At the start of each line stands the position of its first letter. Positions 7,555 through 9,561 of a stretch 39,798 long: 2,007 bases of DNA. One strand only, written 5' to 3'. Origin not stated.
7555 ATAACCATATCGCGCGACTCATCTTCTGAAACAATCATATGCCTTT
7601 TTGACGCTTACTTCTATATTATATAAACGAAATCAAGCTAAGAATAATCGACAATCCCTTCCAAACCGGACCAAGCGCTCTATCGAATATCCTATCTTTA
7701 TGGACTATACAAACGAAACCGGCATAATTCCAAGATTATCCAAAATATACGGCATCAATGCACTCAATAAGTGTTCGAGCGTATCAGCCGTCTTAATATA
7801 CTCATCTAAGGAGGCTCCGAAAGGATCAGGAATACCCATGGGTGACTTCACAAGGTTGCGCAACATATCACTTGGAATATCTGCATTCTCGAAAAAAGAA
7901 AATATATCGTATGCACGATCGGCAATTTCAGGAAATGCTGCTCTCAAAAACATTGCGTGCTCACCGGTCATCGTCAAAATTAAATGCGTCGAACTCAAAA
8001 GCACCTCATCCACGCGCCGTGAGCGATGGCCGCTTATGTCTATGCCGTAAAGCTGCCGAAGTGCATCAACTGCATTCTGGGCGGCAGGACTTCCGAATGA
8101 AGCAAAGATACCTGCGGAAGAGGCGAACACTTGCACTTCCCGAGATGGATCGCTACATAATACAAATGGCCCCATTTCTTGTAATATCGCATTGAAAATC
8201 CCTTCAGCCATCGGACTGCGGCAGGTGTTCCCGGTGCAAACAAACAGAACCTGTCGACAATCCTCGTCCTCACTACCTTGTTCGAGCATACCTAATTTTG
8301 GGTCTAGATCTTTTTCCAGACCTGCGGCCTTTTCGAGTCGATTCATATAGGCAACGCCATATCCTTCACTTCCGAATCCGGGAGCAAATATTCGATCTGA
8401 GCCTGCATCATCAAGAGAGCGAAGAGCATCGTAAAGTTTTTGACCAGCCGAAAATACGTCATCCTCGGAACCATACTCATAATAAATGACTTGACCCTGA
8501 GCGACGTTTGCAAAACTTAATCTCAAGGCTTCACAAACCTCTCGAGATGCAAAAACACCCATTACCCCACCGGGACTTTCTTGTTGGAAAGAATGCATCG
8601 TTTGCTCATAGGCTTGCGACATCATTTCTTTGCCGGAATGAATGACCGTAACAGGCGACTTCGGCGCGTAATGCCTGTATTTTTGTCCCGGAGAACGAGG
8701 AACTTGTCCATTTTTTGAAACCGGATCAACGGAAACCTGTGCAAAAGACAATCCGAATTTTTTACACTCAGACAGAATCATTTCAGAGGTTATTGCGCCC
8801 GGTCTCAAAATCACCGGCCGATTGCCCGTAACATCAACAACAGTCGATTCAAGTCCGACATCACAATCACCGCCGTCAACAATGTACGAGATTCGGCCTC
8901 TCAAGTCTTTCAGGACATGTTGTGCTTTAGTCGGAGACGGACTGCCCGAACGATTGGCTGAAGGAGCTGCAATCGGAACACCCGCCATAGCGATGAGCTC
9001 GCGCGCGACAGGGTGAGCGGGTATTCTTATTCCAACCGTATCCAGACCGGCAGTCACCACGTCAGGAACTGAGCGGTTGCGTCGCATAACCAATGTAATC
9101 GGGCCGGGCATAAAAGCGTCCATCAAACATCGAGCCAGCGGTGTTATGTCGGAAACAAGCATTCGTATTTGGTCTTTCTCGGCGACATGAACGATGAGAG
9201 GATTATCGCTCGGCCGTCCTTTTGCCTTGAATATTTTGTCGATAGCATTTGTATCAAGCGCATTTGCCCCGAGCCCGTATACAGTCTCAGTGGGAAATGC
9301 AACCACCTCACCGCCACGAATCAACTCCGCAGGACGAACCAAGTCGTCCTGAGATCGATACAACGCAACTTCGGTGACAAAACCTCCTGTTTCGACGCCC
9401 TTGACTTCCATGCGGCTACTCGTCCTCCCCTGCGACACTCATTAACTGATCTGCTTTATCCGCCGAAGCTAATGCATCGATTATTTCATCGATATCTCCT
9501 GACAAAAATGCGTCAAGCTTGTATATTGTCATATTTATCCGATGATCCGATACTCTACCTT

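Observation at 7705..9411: Single-polypeptide fusion of Sua5/TsaC (t6A tRNA modification) with a YwlE-type arginine/tyrosine phosphatase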

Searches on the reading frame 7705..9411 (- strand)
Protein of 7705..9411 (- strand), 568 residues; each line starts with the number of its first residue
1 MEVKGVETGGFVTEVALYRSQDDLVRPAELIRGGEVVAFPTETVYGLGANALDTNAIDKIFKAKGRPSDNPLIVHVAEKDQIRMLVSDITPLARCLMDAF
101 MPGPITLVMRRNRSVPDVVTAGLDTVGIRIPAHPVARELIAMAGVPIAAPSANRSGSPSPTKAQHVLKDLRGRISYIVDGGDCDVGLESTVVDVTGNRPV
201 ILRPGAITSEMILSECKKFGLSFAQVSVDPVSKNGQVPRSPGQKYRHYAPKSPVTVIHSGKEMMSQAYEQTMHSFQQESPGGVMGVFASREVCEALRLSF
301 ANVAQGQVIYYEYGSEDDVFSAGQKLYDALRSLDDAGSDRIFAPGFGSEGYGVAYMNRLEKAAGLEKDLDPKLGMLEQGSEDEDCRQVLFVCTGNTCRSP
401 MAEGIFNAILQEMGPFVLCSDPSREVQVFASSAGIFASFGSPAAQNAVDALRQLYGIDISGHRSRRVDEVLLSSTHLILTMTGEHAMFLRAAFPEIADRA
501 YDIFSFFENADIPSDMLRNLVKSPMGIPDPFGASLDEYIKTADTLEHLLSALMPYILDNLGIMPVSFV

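Call 3: search_protein_families(library=pfam, proteins=[window:7705-9411:-], max_evalue=0.01)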
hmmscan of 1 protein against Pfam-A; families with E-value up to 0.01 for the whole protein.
window:7705-9411:- (568 aa): 3 families
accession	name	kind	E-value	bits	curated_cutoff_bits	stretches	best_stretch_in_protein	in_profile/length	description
PF01300.24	Sua5_yciO_yrdC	-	8.9e-63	211.4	25.1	1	29-205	1-178/178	Telomere recombination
PF03481.19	Sua5_C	-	1.2e-26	94.3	22.9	1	207-364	1-136/136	Threonylcarbamoyl-AMP synthase, C-terminal domain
PF01451.26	LMWPc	-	3.6e-20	73.1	23.2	1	388-553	1-144/144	Low molecular weight phosphotyrosine protein phosphatase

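Call 4: search_protein_families(library=ncbifam, proteins=[window:7705-9411:-], max_evalue=0.01)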
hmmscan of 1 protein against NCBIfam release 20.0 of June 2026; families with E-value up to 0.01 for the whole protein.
window:7705-9411:- (568 aa): 8 families
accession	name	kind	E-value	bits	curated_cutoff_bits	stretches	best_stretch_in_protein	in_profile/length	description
TIGR00057.1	TIGR00057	equivalog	2.2e-64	216.4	123.2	1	20-212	7-197/202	L-threonylcarbamoyladenylate synthase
NF007919.1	PRK10634.1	equivalog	9.1e-25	87.2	175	1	30-180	4-155/176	L-threonylcarbamoyladenylate synthase type 1 TsaC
NF008486.0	PRK11391.1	equivalog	2.2e-10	41.2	247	1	387-515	8-120/148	phosphotyrosine-protein phosphatase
TIGR02691.1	arsC_pI258_fam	equivalog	6.3e-09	36.2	174.3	1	388-485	1-80/129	arsenate reductase (thioredoxin)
NF010053.0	PRK13530.1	subfamily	9.9e-09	35.6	215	1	386-486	4-86/133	arsenate reductase (thioredoxin)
NF007520.0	PRK10126.1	equivalog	4.8e-08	33.6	243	1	387-514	4-115/147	low molecular weight protein-tyrosine-phosphatase Wzb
TIGR00143.1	hypF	equivalog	1.1e-07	30.5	466.1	1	20-176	190-344/741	carbamoyltransferase HypF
TIGR02689.1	ars_reduc_gluta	equivalog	0.00032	20.9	157.6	1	387-470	2-67/126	arsenate reductase, glutathione/glutaredoxin type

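Call 6: find_homologous_proteins(query=window:7705-9411:-, max_evalue=1e-10)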
Query window:7705-9411:- (568 aa): 8000 proteins with E <= 1e-10 among 8000 candidates; the best 120 are listed.
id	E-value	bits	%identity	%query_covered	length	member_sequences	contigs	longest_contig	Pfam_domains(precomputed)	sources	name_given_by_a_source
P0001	0.0e+0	1080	83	100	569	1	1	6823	PF01300.25,PF03481.20,PF01451.28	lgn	-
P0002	0.0e+0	1054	83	100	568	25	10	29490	PF01300.25,PF03481.20,PF01451.28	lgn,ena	-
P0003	1.7e-174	599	50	97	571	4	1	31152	PF01300.25,PF03481.20,PF01451.28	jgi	jgi:tRNA threonylcarbamoyl adenosine modification protein (Sua5/YciO/YrdC/YwlC family)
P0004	4.5e-173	595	50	98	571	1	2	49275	PF01300.25,PF03481.20,PF01451.28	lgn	-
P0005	3.6e-171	588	51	97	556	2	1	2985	PF01300.25,PF03481.20,PF01451.28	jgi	jgi:tRNA threonylcarbamoyl adenosine modification protein (Sua5/YciO/YrdC/YwlC family)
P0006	5.3e-170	585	52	97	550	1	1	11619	PF01300.25,PF03481.20,PF01451.28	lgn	-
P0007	1.2e-169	583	50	97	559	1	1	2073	PF01300.25,PF03481.20,PF01451.28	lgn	-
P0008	1.8e-169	583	50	97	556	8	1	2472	PF01300.25,PF03481.20,PF01451.28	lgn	-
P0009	7.6e-168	577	49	97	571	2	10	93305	PF01300.25,PF03481.20,PF01451.28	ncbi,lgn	-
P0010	9.3e-167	574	51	97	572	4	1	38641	PF01300.25,PF03481.20,PF01451.28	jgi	-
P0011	4.0e-166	572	50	97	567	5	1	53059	PF01300.25,PF03481.20,PF01451.28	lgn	-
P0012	1.6e-163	563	50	93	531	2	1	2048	PF01300.25,PF03481.20,PF01451.28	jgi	jgi:tRNA threonylcarbamoyl adenosine modification protein (Sua5/YciO/YrdC/YwlC family)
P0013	2.7e-163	562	49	97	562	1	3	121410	PF01300.25,PF03481.20,PF01451.28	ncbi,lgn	-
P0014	2.0e-161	556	50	95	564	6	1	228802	PF01300.25,PF03481.20,PF01451.28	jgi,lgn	-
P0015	1.3e-160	553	51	97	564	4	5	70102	PF01300.25,PF03481.20,PF01451.28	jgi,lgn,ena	-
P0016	3.6e-160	552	49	96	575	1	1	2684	PF01300.25,PF03481.20,PF01451.28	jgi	-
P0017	6.0e-159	548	50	95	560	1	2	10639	PF01300.25,PF03481.20,PF01451.28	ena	-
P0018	4.3e-158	545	46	97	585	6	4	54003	PF01300.25,PF03481.20,PF01451.28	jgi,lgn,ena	-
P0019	1.2e-157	544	48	95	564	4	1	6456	PF01300.25,PF03481.20,PF01451.28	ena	-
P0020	1.7e-157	543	48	97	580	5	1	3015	PF01300.25,PF03481.20,PF01451.28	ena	-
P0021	1.9e-157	543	49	97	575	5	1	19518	PF01300.25,PF03481.20,PF01451.28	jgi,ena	-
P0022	7.5e-157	541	49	97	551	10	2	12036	PF01300.25,PF03481.20,PF01451.28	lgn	-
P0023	9.3e-157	541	48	95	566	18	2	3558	PF01300.25,PF03481.20,PF01451.28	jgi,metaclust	metaclust:\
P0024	2.3e-155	536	49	96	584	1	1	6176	PF01300.25,PF03481.20,PF01451.28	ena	-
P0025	2.5e-155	536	49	95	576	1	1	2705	PF01300.25,PF03481.20,PF01451.28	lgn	-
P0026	4.1e-155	535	49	96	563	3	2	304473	PF01300.25,PF03481.20,PF01451.28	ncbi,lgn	-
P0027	4.2e-155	535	48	96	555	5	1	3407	PF01300.25,PF03481.20,PF01451.28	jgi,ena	-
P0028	2.1e-154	533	49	95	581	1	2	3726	PF01300.25,PF03481.20,PF01451.28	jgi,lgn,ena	-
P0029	2.1e-153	530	49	95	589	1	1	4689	PF01300.25,PF03481.20,PF01451.28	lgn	-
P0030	9.2e-153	528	48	96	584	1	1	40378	PF01300.25,PF03481.20,PF01451.28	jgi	jgi:tRNA threonylcarbamoyl adenosine modification protein (Sua5/YciO/YrdC/YwlC family)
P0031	1.6e-152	527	47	96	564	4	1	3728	PF01300.25,PF03481.20,PF01451.28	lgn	-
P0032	1.7e-152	527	46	97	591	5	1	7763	PF01300.25,PF03481.20,PF01451.28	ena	-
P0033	2.3e-151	523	46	97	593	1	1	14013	PF01300.25,PF03481.20,PF01451.28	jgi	jgi:tRNA threonylcarbamoyl adenosine modification protein (Sua5/YciO/YrdC/YwlC family)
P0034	5.3e-151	522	48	96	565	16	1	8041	PF01300.25,PF03481.20,PF01451.28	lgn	-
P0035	2.5e-150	520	47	96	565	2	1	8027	PF01300.25,PF03481.20,PF01451.28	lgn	-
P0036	6.9e-150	518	47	96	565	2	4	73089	PF01300.25,PF03481.20,PF01451.28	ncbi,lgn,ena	-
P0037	9.0e-150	518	47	97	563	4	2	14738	PF01300.25,PF03481.20,PF01451.28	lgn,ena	-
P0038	6.1e-149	515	47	97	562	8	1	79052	PF01300.25,PF03481.20,PF01451.28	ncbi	-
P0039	1.3e-147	511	46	98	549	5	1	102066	PF01300.25,PF03481.20,PF01451.28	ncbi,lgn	-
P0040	3.9e-147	509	47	96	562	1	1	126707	PF01300.25,PF03481.20,PF01451.28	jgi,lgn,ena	jgi:tRNA threonylcarbamoyl adenosine modification protein (Sua5/YciO/YrdC/YwlC family)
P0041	7.4e-147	508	48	96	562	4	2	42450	PF01300.25,PF03481.20,PF01451.28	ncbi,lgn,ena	-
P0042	7.1e-146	505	48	97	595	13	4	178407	PF01300.25,PF03481.20,PF01451.28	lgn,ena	-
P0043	4.0e-145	502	49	97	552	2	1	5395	PF01300.25,PF03481.20,PF01451.28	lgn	-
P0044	2.4e-144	500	47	96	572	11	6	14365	PF01300.25,PF03481.20,PF01451.28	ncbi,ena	-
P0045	4.0e-144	499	48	96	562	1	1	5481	PF01300.25,PF03481.20,PF01451.28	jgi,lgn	-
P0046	6.8e-144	498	47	93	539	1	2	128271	PF01300.25,PF03481.20,PF01451.28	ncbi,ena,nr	ncbi:MAG: threonylcarbamoyl-AMP synthase [Clostridiales bacterium]|nr:threonylcarbamoyl-AMP synthase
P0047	1.0e-143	498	48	93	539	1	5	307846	PF01300.25,PF03481.20,PF01451.28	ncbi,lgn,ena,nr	ncbi:MAG: threonylcarbamoyl-AMP synthase [Clostridiales bacterium]|nr:threonylcarbamoyl-AMP synthase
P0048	1.7e-142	494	47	94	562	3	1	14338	PF01300.25,PF03481.20,PF01451.28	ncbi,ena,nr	ncbi:MAG: threonylcarbamoyl-AMP synthase [Clostridiales bacterium]|nr:threonylcarbamoyl-AMP synthase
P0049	4.8e-140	486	46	98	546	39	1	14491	PF01300.25,PF03481.20,PF01451.28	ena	-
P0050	5.4e-140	485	47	93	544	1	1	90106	PF01300.25,PF03481.20,PF01451.28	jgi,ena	-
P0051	1.2e-139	484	45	98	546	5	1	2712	PF01300.25,PF03481.20,PF01451.28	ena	-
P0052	1.7e-139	484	46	95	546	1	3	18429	PF01300.25,PF03481.20,PF01451.28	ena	-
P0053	4.2e-139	483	45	97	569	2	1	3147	PF01300.25,PF03481.20,PF01451.28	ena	-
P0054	6.5e-139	482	45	98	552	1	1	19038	PF01300.25,PF03481.20,PF01451.28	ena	-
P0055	8.9e-139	481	46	97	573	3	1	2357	PF01300.25,PF03481.20,PF01451.28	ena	-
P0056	2.7e-138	480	46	93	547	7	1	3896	PF01300.25,PF03481.20,PF01451.28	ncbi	-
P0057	2.9e-138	480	45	94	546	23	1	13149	PF01300.25,PF03481.20,PF01451.28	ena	-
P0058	8.0e-138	478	43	97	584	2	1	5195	PF01300.25,PF03481.20,PF01451.28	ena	-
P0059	1.0e-137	478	45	98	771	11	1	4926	PF01300.25,PF03481.20,PF01451.28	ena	-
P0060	1.7e-137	477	45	93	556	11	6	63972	PF01300.25,PF03481.20,PF01451.28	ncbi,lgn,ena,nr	ncbi:MAG: threonylcarbamoyl-AMP synthase [Clostridiales bacterium]|nr:threonylcarbamoyl-AMP synthase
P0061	2.1e-137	477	44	98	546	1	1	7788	PF01300.25,PF03481.20,PF01451.28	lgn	-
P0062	2.6e-137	477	46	92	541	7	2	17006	PF01300.25,PF03481.20,PF01451.28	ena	-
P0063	6.8e-137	475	44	93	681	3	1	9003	PF01300.25,PF03481.20,PF01451.28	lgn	-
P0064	9.5e-137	475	45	94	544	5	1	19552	PF01300.25,PF03481.20,PF01451.28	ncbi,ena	-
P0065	1.2e-136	474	46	94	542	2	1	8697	PF01300.25,PF03481.20,PF01451.28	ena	-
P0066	1.8e-136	474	45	93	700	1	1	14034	PF01300.25,PF03481.20,PF01451.28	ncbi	-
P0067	3.0e-135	470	44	94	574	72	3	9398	PF01300.25,PF03481.20,PF01451.28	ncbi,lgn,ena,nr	ncbi:MAG TPA: threonylcarbamoyl-AMP synthase [Clostridiales bacterium]|nr:threonylcarbamoyl-AMP synt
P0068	1.2e-134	468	44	94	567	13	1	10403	PF01300.25,PF03481.20,PF01451.28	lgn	-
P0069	2.8e-134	467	45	93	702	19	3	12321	PF01300.25,PF03481.20,PF01451.28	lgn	-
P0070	4.5e-134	466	46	94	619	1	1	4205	PF01300.25,PF03481.20,PF01451.28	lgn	-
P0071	1.4e-133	464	43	93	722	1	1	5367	PF01300.25,PF03481.20,PF01451.28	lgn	-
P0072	1.9e-133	464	-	-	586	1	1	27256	PF01300.25,PF03481.20,PF01451.28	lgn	-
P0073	3.5e-133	463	45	93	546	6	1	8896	PF01300.25,PF03481.20,PF01451.28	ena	-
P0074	8.0e-133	462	43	96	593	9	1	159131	PF01300.25,PF03481.20,PF01451.28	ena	-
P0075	9.2e-129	448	43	96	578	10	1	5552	PF01300.25,PF03481.20,PF01451.28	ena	-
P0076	4.5e-125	436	42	96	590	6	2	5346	PF01300.25,PF03481.20,PF01451.28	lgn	-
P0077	5.0e-124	433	42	94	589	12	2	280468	PF01300.25,PF03481.20,PF01451.28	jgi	-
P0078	1.1e-123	432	42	96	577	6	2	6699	PF01300.25,PF03481.20,PF01451.28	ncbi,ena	-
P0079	3.6e-123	430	44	94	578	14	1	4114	PF01300.25,PF03481.20,PF01451.28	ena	-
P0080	2.9e-122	427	41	98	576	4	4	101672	PF01300.25,PF03481.20,PF01451.28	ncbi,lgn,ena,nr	ncbi:MAG: threonylcarbamoyl-AMP synthase [Clostridiales bacterium]|nr:threonylcarbamoyl-AMP synthase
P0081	4.4e-122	426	41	97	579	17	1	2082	PF01300.25,PF03481.20,PF01451.28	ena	-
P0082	5.9e-122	426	42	95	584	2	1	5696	PF01300.25,PF03481.20,PF01451.28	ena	-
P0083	5.9e-122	426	44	90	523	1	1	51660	PF01300.25,PF03481.20,PF01451.28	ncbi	ncbi:MAG: L-threonylcarbamoyladenylate synthase [Saccharofermentanales bacterium]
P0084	8.9e-122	425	42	97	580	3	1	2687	PF01300.25,PF03481.20,PF01451.28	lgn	-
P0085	4.9e-121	423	42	93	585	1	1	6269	PF01300.25,PF03481.20,PF01451.28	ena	-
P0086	5.2e-121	423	41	97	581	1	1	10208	PF01300.25,PF03481.20,PF01451.28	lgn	-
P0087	1.0e-120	422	41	97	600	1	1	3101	PF01300.25,PF03481.20,PF01451.28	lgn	-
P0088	2.0e-120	421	42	97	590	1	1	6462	PF01300.25,PF03481.20,PF01451.28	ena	-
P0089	3.6e-120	420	40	97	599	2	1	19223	PF01300.25,PF03481.20,PF01451.28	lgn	-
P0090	9.9e-120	419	41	96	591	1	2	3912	PF01300.25,PF03481.20,PF01451.28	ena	-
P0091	1.5e-119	418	40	93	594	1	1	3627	PF01300.25,PF03481.20,PF01451.28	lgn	-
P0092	3.4e-119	417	43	94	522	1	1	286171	PF01300.25,PF03481.20,PF01451.28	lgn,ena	-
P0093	9.2e-119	415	43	94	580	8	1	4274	PF01300.25,PF03481.20,PF01451.28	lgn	-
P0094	9.7e-119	415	41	94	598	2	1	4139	PF01300.25,PF03481.20,PF01451.28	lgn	-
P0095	3.0e-118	414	40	94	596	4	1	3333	PF01300.25,PF03481.20,PF01451.28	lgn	-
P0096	3.2e-118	414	42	95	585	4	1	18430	PF01300.25,PF03481.20,PF01451.28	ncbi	-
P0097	4.2e-118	413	40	96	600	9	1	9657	PF01300.25,PF03481.20,PF01451.28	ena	-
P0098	6.7e-118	413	42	97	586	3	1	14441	PF01300.25,PF03481.20,PF01451.28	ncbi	-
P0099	7.4e-118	412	41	97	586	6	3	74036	PF01300.25,PF03481.20,PF01451.28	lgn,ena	-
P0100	7.6e-118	412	40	94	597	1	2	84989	PF01300.25,PF03481.20,PF01451.28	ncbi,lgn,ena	-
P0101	9.5e-118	412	42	95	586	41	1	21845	PF01300.25,PF03481.20,PF01451.28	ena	-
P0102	1.1e-117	412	42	97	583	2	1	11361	PF01300.25,PF03481.20,PF01451.28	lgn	-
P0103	1.8e-117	411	40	96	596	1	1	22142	PF01300.25,PF03481.20,PF01451.28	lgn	-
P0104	1.9e-117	411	42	95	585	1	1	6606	PF01300.25,PF03481.20,PF01451.28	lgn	-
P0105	1.9e-117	411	40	96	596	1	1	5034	PF01300.25,PF03481.20,PF01451.28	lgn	-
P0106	2.1e-117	411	40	96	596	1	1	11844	PF01300.25,PF03481.20,PF01451.28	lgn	-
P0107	2.5e-117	411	40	94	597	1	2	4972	PF01300.25,PF03481.20,PF01451.28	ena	-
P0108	2.9e-117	410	40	94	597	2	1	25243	PF01300.25,PF03481.20,PF01451.28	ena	-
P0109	4.3e-117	410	40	94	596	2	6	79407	PF01300.25,PF03481.20,PF01451.28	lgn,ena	-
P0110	5.0e-117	410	40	94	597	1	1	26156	PF01300.25,PF03481.20,PF01451.28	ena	-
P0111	5.7e-117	409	40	94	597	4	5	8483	PF01300.25,PF03481.20,PF01451.28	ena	-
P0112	6.7e-117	409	40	94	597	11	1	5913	PF01300.25,PF03481.20,PF01451.28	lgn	-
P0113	7.6e-117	409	39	94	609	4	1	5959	PF01300.25,PF03481.20,PF01451.28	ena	-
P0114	8.8e-117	409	46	94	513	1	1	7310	PF01300.25,PF03481.20,PF01451.28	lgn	-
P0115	1.2e-116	408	42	96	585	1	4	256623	PF01300.25,PF03481.20,PF01451.28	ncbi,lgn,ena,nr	ncbi:MAG: threonylcarbamoyl-AMP synthase [Clostridiales bacterium]|nr:threonylcarbamoyl-AMP synthase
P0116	1.6e-116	408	39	97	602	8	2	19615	PF01300.25,PF03481.20,PF01451.28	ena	-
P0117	1.6e-116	408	39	97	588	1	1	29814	PF01300.25,PF03481.20,PF01451.28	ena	-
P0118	1.6e-116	408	41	95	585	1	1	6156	PF01300.25,PF03481.20,PF01451.28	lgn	-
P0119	1.7e-116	408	42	94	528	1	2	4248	PF01300.25,PF03481.20,PF01451.28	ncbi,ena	-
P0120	2.5e-116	407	41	97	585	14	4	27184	PF01300.25,PF03481.20,PF01451.28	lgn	-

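Call 16: find_related_loci(query=A1, collection=genome_contigs, flank=8000)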
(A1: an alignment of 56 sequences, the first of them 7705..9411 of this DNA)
Query A1 (568 aa) in genome_contigs; peptide patterns used: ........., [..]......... (x = any residue, [..] = any of these).
600 stretches matched a pattern (row limit reached: there are more); 600 encode a relative of the query (tblastn E <= 1e-3); the best 80 are kept; 80 distinct loci.
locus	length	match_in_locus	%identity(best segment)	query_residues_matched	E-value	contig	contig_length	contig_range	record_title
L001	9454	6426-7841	41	17-549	2e-114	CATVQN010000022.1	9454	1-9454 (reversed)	MAG TPA_asm: uncultured Eubacteriales bacterium isolate ERR8263824_bin.4_MetaWRAP_v1.3_MAG genome assembly, contig: ERZ1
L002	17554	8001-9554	39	17-549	3e-111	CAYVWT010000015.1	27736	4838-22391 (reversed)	MAG TPA_asm: uncultured Clostridiaceae bacterium isolate SRP272421_co1_406 genome assembly, contig: NODE_3952_length_277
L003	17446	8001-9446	41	28-552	9e-108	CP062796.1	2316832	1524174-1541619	MAG: Candidatus Fermentithermobacillus carboniphilus isolate Bu02 chromosome, complete genome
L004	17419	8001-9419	41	12-549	3e-107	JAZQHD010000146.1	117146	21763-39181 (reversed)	MAG: Ructibacterium sp. isolate T1900044629_TS20190095.MAGScoT_cleanbin_000005 SGB_995_k141_1476006, whole genome shotgu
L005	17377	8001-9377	40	28-540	6e-104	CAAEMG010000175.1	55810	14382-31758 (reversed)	MAG TPA_asm: Clostridia bacterium, isolate HGM11808, WGS project CAAEMG010000000 data, contig: ERS537280_49_k99_51173, w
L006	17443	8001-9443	41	18-553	1e-103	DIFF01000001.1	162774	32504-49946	MAG TPA_asm: Peptococcaceae bacterium UBA5755 UBA5755_contig_1490, whole genome shotgun sequence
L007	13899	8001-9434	38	23-560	2e-103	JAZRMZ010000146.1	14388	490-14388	MAG: Clostridia bacterium isolate T1900045417_YK20190107.MAGScoT_cleanbin_000003 SGB_7029_k141_1098863, whole genome sho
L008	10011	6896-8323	40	24-553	3e-101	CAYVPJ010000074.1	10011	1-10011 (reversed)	MAG TPA_asm: uncultured Oscillospiraceae bacterium isolate SRP192927_co6_234 genome assembly, contig: NODE_17372_length_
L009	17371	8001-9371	39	23-549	1e-97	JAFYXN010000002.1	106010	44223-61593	MAG: Clostridia bacterium isolate RGIG7512 Water_buffalos_Colon.Co__c61355, whole genome shotgun sequence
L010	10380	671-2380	37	12-553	8e-96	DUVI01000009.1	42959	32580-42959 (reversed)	MAG TPA_asm: Bacillota bacterium isolate AS08sgBPME_372 32758_AS08, whole genome shotgun sequence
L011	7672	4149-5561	37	23-552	2e-93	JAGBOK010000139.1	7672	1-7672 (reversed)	MAG: Eubacterium sp. isolate RGIG9300 Water_deer_Rumen.Co__c842216, whole genome shotgun sequence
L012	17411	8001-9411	48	26-549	6e-99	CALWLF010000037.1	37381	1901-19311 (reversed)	MAG: uncultured Clostridia bacterium isolate E09__bin217 genome assembly, contig: E09__k127_4137707, whole genome shotgu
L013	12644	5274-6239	48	29-364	2e-90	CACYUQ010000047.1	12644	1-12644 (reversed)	MAG: uncultured Selenomonadaceae bacterium isolate RUG12289 genome assembly, contig: RUG12289_asm_47, whole genome shotg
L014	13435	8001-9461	37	17-538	8e-90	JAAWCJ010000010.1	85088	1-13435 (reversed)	MAG: Lachnospiraceae bacterium isolate ABMPRH_297_0 k141_281242, whole genome shotgun sequence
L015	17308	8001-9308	41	28-481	8e-90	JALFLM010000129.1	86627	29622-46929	MAG: Lachnospiraceae bacterium isolate SUG789 k141_42752, whole genome shotgun sequence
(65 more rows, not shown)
